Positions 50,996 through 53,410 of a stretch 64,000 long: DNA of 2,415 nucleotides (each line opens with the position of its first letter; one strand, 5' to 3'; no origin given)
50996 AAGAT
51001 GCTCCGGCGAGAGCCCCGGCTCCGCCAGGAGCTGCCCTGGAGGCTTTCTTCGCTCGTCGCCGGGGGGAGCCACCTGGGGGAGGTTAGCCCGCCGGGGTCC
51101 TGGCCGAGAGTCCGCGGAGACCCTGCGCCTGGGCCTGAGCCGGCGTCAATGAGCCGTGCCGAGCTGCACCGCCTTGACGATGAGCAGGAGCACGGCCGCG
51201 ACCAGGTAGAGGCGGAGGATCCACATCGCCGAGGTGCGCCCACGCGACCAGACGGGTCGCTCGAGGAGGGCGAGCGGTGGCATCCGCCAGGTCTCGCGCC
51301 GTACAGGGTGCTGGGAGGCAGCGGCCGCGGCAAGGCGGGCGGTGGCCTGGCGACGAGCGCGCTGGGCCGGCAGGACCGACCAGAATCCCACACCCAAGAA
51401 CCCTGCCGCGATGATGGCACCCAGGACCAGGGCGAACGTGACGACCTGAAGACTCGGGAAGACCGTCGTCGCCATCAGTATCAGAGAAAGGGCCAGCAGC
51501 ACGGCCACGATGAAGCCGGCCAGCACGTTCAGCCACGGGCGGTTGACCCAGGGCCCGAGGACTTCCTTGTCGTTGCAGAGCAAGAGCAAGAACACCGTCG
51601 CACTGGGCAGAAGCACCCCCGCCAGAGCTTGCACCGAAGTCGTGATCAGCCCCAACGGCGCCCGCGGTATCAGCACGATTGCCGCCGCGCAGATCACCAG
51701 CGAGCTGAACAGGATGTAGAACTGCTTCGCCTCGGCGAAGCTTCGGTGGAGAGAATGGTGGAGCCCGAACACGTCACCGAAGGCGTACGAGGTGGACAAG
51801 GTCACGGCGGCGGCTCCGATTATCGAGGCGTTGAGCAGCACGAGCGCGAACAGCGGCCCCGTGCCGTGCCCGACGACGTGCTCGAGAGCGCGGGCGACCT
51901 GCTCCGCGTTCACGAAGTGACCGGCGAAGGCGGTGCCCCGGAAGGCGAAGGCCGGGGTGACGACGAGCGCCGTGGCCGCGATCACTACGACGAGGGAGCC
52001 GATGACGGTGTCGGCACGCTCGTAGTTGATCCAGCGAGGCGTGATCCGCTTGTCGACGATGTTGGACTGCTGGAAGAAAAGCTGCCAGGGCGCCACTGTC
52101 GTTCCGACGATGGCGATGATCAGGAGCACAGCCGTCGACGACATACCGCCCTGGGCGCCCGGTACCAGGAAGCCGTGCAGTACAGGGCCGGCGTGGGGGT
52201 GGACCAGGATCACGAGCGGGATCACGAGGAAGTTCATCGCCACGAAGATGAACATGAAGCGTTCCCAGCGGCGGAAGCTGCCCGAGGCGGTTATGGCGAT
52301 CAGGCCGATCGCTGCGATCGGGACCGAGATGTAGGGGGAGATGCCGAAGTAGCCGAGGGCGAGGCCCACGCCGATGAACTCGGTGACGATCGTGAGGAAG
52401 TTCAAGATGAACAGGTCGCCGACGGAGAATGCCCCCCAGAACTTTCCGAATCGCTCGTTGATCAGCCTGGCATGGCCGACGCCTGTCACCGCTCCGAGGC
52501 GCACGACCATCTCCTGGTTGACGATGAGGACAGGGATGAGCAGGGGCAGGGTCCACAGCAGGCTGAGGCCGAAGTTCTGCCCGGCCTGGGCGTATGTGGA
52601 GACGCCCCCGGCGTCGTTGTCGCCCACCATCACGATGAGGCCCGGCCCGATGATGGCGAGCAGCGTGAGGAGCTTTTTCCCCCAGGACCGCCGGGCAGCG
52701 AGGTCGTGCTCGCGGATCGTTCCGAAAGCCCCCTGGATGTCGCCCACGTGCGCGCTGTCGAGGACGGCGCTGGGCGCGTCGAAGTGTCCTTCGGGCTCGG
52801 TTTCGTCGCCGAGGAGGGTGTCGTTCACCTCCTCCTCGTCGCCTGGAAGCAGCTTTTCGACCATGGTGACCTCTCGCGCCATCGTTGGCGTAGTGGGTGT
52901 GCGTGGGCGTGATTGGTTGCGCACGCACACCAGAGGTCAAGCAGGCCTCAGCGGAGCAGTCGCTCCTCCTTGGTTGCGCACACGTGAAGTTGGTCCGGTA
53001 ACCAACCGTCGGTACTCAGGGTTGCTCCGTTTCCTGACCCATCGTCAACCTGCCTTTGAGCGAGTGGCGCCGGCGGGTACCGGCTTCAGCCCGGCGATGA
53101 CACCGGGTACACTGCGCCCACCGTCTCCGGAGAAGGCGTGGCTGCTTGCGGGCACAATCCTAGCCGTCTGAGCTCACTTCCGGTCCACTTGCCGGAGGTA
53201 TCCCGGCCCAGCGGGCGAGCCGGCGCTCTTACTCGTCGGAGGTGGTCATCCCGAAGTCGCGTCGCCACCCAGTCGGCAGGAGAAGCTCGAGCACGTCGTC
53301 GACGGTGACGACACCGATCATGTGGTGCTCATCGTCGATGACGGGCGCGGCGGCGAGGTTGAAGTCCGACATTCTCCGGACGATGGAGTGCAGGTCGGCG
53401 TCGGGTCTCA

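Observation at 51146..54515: Split Mg2+-type module: an Nramp homolog with NRMT-like metal-site substitutions behind a membrane-less MgtE-N/CBS protein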

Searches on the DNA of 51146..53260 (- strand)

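Call 33: search_rna_families(source=window, start=52800, end=53260, threshold=evalue, max_evalue=10, show_alignments=2)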
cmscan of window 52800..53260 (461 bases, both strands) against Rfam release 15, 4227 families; matches with E-value up to 10: 2.
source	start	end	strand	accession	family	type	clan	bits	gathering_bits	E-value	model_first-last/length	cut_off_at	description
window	52800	52846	+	RF02056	STnc390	Gene; sRNA;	-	15.3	50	1.7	14-60/60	5'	Salmonella sRNA STnc390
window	52850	53077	+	RF00261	IRES_L-myc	Cis-reg; IRES;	-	13.7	60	2.1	1-221/221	no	L-myc internal ribosome entry site (IRES)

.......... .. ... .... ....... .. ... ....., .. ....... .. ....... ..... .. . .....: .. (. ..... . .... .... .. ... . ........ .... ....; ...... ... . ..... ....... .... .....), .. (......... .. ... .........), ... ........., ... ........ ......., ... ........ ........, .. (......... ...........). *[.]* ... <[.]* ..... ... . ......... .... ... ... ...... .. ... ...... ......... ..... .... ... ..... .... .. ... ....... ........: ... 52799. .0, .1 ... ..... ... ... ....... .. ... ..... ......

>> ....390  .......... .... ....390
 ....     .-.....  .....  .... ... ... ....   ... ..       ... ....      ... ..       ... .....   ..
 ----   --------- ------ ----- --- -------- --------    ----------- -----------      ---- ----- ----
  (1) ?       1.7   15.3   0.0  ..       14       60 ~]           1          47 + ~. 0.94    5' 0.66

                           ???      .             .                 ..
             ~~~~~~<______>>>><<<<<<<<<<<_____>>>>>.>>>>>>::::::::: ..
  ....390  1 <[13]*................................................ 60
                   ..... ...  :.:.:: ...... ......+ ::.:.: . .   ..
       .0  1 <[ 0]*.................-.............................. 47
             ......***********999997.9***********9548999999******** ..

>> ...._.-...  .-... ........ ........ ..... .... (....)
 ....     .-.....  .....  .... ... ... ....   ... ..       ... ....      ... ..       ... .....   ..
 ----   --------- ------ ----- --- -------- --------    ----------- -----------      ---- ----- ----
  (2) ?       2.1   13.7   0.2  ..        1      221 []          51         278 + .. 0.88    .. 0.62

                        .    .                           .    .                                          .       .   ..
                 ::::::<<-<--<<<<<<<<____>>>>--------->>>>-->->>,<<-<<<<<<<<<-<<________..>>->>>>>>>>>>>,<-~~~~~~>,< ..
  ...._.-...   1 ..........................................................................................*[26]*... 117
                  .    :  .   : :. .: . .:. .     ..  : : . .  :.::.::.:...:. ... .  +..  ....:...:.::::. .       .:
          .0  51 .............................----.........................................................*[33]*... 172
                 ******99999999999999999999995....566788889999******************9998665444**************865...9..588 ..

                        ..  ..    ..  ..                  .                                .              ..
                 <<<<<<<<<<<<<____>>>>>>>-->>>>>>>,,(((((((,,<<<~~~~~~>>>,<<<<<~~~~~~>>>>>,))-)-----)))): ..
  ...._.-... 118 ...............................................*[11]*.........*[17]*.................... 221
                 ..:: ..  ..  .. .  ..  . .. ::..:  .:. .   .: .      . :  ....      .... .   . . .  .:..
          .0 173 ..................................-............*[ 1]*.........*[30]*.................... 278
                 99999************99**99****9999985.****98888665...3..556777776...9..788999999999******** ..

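Call 76: build_rna_model(alignment_id=A9)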
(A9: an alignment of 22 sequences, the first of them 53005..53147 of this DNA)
Model R1 built from alignment A9 (22 sequences, 144 columns); structure: RNAalifold consensus.
model positions 141; base pairs 34; branch points 2; effective number of sequences 1.06; information 0.59 bits per position. Calibrated on 0.2 Mb of random sequence (short: E-values are rough).
structure used (alignment columns):
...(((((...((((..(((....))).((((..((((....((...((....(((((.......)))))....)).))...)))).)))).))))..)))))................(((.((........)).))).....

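Call 77: search_with_rna_model(model_id=R1, sources=[window, L001, L002, L003, L004, L005, L006, L007, L008, L009, L010, L011, L012, L013, L014, L015, L016, L017, L018, L019, L020, L021, L022, L023, L024, L025, L026, L027, L028, L029, L030, L031, L032, L033, L034, L035, L036, L037, L038, L039, L040, L041, L042, L043, L044, L045, L046, L047, L048, L049, L050, L051, L052, L053, L054, L055, L056, L057, L058, L059, L060, L061, L062, L063, L064, L065, L066, L067, L068, L069, L070, L071, L072, L073, L074, L075, L076, L077, L078, L079, L080, L091, L093], max_evalue=1)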
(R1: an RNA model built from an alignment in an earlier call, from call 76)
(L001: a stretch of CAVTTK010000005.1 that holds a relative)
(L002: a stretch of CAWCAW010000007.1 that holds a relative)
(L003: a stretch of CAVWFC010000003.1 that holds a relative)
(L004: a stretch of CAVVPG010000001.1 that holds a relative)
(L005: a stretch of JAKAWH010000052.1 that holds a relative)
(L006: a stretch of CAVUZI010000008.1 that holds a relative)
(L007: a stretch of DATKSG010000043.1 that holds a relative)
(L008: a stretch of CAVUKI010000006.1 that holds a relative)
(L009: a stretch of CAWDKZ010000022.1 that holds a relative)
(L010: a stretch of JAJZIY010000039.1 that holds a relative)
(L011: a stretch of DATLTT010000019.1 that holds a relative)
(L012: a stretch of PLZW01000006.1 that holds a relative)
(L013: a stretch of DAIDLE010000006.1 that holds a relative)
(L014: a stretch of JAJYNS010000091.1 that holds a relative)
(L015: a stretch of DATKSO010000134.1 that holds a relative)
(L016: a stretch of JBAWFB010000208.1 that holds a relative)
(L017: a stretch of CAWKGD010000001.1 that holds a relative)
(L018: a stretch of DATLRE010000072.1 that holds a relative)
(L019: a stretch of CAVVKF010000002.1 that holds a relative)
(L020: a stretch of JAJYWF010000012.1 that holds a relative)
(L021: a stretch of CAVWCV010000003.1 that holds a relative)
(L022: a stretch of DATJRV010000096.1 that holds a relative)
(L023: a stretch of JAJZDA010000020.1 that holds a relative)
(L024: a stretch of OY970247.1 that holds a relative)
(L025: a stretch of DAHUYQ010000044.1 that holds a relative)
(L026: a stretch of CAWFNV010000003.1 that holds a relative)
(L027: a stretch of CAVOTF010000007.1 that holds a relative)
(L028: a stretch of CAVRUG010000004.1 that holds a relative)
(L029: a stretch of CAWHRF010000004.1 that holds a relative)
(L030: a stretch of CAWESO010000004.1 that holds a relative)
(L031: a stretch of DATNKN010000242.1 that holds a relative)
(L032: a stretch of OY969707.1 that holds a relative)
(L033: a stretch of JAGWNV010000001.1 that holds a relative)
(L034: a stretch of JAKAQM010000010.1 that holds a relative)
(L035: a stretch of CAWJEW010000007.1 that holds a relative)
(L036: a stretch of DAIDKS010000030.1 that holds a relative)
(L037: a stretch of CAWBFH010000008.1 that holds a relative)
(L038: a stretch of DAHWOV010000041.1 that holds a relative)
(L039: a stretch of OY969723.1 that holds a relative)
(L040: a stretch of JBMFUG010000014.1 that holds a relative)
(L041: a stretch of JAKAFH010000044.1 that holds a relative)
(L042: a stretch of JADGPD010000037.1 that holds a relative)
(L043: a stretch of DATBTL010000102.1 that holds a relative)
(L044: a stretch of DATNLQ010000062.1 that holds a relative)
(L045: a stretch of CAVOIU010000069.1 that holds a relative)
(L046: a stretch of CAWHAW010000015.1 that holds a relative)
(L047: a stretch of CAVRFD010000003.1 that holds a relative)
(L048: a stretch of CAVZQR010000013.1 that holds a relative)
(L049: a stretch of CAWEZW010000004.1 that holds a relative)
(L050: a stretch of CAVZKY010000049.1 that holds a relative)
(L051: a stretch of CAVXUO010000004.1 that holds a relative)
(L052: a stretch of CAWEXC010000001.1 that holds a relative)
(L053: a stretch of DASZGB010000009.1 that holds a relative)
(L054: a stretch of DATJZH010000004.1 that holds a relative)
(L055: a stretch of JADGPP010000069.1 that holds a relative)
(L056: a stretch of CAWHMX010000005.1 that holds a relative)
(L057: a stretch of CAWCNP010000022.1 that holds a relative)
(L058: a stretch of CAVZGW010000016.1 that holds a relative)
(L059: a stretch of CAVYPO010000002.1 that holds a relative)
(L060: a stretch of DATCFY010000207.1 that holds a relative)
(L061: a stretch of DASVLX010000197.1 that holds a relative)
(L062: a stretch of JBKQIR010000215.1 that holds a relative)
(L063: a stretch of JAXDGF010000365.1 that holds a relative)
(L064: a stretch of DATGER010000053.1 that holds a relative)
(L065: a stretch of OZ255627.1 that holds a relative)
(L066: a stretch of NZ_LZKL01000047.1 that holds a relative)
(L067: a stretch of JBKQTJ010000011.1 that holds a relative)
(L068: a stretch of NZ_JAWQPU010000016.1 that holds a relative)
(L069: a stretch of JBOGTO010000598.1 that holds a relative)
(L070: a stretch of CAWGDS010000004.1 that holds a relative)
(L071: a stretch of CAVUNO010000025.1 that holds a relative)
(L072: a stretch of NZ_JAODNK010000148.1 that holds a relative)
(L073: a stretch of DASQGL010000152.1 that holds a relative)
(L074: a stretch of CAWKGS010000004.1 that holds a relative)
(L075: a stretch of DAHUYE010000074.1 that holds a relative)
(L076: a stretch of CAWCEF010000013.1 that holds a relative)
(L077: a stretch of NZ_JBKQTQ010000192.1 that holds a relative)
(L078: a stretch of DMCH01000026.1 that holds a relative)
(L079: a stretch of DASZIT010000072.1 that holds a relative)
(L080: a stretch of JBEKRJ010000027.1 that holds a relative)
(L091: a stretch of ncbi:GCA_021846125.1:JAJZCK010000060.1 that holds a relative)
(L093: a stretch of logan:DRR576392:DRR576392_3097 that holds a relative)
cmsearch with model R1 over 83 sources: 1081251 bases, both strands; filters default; matches with E-value up to 1: 4.
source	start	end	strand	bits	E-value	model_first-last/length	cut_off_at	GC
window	53005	53147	-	157.8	3.1e-31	1-141/141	no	0.66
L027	5656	5814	+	23.6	0.025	1-141/141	no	0.65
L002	5729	5871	+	22.1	0.052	1-141/141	no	0.71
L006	12978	13118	+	18.2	0.37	1-141/141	no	0.72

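Call 79: search_with_rna_model(model_id=R1, sources=[L030, L095, L100, L108, L139, L146, L014, L091, L081, L088, L089], filters=off, max_evalue=10, make_alignment=true)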
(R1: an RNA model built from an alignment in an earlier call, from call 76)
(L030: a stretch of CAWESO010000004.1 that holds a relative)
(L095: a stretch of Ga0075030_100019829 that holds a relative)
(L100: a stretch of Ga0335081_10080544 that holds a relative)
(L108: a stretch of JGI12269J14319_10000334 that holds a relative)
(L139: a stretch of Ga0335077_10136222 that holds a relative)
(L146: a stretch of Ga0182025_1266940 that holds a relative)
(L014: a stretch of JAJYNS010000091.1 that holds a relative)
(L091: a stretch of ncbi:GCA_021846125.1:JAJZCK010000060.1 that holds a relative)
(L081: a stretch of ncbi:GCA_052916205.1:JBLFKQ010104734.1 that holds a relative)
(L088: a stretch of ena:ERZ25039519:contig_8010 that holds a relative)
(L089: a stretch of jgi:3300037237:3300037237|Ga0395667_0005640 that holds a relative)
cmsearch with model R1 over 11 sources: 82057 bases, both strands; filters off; matches with E-value up to 10: 38.
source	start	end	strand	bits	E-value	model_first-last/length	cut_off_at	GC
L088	2219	2358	+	163.2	1.6e-33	1-141/141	no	0.66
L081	4720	4861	+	153.8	1.8e-31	1-141/141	no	0.66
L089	2245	2384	+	152.4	3.5e-31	1-141/141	no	0.67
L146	712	851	-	15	0.14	1-141/141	no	0.67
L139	1870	2010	-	14.4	0.18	1-141/141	no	0.72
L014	8257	8301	+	14.2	0.2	37-81/141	no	0.8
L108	3286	3431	-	13.6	0.28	1-141/141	no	0.71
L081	4520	4637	-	12.3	0.52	1-141/141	no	0.7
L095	604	743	+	12.1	0.58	1-141/141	no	0.7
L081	2519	2588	-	10.9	1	18-88/141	no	0.71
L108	4471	4491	-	10.5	1.2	51-71/141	no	0.76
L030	5657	5798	+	10.4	1.3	1-141/141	no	0.68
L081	11468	11540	+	10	1.6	1-141/141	no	0.7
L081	1466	1568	-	10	1.6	4-100/141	no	0.73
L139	1203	1321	+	10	1.7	1-141/141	no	0.66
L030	12092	12144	+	9.7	1.9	1-141/141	no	0.77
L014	7838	7880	+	9.7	1.9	38-80/141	no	0.77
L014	7950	8022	-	8.5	3.4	1-141/141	no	0.71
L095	3800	3868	-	8.3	3.7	1-141/141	no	0.7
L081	9883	9970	+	8.3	3.8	8-96/141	no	0.61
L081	5178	5309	-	8.2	3.9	1-141/141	no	0.67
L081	8646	8735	-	8.1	4.2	1-141/141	no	0.73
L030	2048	2104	+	8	4.3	15-90/141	no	0.74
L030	2722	2814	-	8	4.4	1-141/141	no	0.75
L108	5093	5176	-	7.6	5.4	1-141/141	no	0.77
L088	2252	2301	-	7.5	5.6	34-84/141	no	0.76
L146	761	809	+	7.5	5.6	1-141/141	no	0.67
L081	8463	8608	+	7.5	5.7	1-141/141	no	0.67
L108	3143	3228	+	7.2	6.4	1-141/141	no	0.72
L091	6416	6472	+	7.2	6.6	1-141/141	no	0.7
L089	2082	2176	+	7.2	6.7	1-141/141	no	0.72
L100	2635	2679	-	7.1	7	36-82/141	no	0.8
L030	1368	1424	+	7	7.1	30-87/141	no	0.72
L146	1715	1862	-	6.9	7.7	1-141/141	no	0.71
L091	798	877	-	6.8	7.9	18-88/141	no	0.73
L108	2149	2255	-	6.8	8.1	1-141/141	no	0.74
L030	4643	4695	+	6.7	8.2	1-141/141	no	0.74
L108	3033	3104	-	6.7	8.4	18-88/141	no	0.76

Alignment A10: 38 matches aligned to the model, 255 columns, each read 5' to 3' on its own strand. Consensus structure (alignment columns), stored with it:
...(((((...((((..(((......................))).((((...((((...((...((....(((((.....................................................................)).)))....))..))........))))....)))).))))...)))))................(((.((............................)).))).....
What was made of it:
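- For the leader, the clade-I covariance model barely recognises clade II (calls 77, 79). The model built on one clade barely finds the other (call 79).
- Tried and rejected: Cross-clade structural conservation could therefore not be shown this way (calls 76, 77, 79).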

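Call 99: search_rna_families(source=L030, start=5590, end=5960, threshold=evalue, max_evalue=10)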
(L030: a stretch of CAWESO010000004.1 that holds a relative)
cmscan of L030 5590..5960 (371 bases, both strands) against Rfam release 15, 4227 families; matches with E-value up to 10: 1.
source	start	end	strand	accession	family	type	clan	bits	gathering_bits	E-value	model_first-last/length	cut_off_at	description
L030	5691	5763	+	RF00964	mir-938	Gene; miRNA;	-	19.5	84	0.21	1-81/81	no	mir-938 microRNA precursor family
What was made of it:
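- On Known riboswitch or leader families (Rfam 15, including M-box, Mg_sensor, yybP-ykoY): Only chance-level hits: STnc390, IRES_L-myc and mir-938, at E 0.2-2 (calls 33, 99).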
